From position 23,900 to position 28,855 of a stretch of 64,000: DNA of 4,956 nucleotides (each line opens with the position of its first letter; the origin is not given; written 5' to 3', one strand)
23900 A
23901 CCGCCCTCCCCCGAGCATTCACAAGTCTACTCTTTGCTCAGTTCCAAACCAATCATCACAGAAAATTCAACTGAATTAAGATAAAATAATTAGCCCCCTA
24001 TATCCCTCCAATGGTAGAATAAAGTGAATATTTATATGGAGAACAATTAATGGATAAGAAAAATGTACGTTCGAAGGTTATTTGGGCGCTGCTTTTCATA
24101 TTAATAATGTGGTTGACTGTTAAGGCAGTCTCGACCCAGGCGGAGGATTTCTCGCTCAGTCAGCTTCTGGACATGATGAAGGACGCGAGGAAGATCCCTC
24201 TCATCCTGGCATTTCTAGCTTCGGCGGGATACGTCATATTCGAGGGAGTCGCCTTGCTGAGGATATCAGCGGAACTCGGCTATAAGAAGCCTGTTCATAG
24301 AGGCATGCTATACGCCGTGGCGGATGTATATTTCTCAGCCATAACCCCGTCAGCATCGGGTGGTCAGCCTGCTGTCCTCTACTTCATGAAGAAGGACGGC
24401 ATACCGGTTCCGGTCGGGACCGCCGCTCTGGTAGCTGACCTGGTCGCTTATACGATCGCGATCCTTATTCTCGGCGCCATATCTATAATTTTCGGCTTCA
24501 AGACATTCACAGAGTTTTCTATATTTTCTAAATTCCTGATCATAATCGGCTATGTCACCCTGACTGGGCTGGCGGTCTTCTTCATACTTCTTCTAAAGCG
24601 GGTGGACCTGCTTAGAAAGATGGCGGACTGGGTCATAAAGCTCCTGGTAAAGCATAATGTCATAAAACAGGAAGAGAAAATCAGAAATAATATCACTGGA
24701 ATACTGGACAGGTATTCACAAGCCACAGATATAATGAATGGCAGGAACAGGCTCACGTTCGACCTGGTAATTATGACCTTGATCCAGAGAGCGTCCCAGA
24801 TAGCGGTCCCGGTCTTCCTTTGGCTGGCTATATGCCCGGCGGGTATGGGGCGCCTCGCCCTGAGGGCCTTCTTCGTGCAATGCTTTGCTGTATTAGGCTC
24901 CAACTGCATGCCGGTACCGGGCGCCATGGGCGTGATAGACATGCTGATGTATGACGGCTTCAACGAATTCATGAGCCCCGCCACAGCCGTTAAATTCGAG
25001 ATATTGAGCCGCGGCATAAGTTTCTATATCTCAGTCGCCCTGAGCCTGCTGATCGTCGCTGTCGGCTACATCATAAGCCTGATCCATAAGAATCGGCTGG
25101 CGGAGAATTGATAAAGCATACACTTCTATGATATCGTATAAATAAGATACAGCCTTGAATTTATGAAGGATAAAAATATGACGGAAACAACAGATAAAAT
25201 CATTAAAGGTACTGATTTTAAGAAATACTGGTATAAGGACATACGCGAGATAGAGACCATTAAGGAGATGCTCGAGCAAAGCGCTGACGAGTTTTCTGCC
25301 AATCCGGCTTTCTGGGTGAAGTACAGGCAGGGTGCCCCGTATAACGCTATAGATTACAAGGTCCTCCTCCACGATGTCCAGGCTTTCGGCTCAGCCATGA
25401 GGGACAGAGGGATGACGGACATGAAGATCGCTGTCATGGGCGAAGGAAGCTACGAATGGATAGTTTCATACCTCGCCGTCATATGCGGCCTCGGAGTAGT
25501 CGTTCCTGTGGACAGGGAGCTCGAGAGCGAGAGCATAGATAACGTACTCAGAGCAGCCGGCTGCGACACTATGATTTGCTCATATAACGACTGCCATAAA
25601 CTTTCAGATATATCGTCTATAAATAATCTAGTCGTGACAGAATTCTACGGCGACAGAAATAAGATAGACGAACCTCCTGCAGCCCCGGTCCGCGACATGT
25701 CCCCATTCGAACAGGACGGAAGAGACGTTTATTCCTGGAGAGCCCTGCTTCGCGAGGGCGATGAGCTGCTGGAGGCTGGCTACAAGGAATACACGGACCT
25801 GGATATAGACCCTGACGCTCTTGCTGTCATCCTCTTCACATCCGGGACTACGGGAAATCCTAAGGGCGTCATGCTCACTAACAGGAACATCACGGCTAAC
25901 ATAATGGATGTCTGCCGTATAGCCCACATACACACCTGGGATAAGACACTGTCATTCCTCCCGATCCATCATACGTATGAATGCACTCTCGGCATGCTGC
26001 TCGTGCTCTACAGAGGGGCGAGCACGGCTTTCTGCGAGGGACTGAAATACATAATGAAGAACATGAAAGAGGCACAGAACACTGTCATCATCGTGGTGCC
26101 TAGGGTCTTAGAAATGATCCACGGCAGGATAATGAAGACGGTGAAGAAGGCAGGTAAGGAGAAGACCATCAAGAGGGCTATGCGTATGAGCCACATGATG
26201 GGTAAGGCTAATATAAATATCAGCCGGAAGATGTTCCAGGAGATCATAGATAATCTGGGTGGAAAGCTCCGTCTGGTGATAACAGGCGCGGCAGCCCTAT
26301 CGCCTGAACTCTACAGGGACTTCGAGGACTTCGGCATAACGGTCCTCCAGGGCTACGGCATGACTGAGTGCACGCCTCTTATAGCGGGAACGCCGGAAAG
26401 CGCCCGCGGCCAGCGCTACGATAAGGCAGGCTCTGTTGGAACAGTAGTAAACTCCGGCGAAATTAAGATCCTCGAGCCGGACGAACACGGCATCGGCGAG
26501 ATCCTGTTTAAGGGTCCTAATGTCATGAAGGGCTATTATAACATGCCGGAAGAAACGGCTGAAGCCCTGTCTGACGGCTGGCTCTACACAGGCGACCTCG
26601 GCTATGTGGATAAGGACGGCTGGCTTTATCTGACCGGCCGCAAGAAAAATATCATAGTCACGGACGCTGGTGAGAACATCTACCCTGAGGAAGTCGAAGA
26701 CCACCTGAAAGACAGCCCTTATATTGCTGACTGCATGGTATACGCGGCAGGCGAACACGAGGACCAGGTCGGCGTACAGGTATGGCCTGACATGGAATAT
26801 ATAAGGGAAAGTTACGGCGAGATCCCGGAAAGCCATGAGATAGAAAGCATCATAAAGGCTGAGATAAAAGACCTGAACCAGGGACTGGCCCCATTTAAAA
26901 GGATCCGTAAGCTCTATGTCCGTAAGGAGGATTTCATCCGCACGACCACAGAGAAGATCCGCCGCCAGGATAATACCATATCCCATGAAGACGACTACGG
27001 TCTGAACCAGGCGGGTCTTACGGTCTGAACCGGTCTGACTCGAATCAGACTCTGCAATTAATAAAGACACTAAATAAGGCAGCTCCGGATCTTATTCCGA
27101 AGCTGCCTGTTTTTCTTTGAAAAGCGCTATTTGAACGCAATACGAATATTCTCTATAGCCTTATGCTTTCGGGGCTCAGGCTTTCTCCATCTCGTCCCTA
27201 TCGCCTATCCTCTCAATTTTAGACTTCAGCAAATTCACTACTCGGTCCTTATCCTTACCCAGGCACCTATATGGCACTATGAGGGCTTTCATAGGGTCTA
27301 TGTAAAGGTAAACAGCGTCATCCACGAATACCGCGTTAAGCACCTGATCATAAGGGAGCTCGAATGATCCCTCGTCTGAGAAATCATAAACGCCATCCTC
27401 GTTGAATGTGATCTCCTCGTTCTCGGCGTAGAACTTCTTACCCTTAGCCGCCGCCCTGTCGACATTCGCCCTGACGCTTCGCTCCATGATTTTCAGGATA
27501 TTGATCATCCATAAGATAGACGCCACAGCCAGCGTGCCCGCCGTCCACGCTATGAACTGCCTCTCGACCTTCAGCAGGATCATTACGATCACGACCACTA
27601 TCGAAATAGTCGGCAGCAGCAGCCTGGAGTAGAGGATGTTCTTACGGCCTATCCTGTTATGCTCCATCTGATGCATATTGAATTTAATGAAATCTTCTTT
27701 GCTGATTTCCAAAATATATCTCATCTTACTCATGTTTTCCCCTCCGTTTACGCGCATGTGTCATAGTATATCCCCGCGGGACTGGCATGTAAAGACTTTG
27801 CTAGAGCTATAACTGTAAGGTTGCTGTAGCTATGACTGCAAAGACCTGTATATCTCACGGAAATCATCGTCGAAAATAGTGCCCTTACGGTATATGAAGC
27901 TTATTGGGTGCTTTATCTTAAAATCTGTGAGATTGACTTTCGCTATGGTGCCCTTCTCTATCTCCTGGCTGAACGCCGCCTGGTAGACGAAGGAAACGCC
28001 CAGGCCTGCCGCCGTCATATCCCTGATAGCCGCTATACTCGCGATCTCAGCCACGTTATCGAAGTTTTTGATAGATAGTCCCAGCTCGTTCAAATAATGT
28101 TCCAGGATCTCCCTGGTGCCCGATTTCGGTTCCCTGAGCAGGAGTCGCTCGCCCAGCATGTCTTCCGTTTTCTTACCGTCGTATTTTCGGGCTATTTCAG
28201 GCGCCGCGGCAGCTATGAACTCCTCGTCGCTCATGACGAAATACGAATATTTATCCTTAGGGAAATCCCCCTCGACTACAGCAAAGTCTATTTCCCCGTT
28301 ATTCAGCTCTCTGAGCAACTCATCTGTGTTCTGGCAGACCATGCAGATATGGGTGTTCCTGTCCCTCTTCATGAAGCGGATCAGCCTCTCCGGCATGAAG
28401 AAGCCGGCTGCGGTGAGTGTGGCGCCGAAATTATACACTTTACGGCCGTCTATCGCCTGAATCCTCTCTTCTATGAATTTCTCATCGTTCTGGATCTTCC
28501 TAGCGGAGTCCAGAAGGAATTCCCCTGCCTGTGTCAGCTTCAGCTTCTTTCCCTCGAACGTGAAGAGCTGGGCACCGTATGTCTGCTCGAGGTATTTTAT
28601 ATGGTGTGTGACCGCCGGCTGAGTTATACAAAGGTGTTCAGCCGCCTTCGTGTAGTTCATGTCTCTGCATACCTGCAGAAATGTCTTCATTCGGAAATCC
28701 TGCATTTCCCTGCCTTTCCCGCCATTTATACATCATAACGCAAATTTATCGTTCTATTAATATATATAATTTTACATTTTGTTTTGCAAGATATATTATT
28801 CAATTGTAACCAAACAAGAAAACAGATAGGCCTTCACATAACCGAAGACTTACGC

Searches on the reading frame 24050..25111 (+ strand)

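Call 68: search_protein_families(library=pfam, proteins=[window:24050-25111:+])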
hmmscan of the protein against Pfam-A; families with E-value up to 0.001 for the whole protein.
window:24050-25111:+ (353 aa): 1 family
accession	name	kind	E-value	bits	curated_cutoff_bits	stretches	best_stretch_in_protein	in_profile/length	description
PF03706.18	LPG_synthase_TM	-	3.3e-25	89.6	33.4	1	14-331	6-301/302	Lysylphosphatidylglycerol synthase TM region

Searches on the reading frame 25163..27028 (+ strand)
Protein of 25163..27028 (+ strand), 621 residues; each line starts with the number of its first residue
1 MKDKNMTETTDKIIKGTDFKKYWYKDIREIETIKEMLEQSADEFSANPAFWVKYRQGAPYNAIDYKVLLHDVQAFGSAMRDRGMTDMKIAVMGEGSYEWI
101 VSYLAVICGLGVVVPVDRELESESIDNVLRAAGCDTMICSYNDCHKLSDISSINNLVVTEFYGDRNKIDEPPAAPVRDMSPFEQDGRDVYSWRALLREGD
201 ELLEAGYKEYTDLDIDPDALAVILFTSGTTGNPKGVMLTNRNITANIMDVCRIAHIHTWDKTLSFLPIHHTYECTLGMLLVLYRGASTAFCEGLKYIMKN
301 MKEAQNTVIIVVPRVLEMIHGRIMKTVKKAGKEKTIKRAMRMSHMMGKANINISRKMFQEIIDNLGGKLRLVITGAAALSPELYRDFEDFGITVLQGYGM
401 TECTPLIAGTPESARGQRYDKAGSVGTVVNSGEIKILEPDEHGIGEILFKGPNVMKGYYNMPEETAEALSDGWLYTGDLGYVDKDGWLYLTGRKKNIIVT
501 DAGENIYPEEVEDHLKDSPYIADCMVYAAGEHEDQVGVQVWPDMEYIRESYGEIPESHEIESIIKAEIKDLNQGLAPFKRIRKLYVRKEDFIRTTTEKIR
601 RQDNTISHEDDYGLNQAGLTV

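Call 68: search_protein_families(library=pfam, proteins=[window:25163-27028:+])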
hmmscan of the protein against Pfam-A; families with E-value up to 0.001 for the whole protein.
window:25163-27028:+ (621 aa): 2 families
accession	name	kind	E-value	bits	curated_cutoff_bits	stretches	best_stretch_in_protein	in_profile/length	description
PF00501.34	AMP-binding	-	1.2e-67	228.8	29.9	1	38-459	2-384/384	AMP-binding enzyme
PF23562.2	AMP-binding_C_3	-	3.2e-05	24.7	20.8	1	496-602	2-106/124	AMP-binding enzyme C-terminal domain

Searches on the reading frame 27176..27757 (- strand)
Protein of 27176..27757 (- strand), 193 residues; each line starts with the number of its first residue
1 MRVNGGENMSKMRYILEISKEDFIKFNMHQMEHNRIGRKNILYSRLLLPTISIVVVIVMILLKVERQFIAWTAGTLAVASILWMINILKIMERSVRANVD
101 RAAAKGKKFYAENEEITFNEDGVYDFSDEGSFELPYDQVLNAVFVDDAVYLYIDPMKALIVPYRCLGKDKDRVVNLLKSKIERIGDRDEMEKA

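Call 68: search_protein_families(library=pfam, proteins=[window:27176-27757:-])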
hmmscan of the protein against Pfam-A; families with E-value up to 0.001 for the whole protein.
window:27176-27757:- (193 aa): 1 family
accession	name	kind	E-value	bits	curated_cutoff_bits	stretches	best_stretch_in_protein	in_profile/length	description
PF14317.12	YcxB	-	9.6e-09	35.3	23.3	1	118-176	1-60/61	YcxB-like protein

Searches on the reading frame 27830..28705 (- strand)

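Call 68: search_protein_families(library=pfam, proteins=[window:27830-28705:-])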
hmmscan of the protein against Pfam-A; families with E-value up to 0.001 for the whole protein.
window:27830-28705:- (291 aa): 3 families
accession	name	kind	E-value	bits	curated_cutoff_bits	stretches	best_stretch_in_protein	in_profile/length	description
PF03466.25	LysR_substrate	-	6.4e-30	104.5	28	1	91-276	8-191/209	LysR substrate binding domain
PF00126.33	HTH_1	-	1.3e-18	67.1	26.6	1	6-62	4-60/60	Bacterial regulatory helix-turn-helix protein, lysR family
PF12849.12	PBP_like_2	-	0.0007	19.9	27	0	189-264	136-191/267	PBP superfamily domain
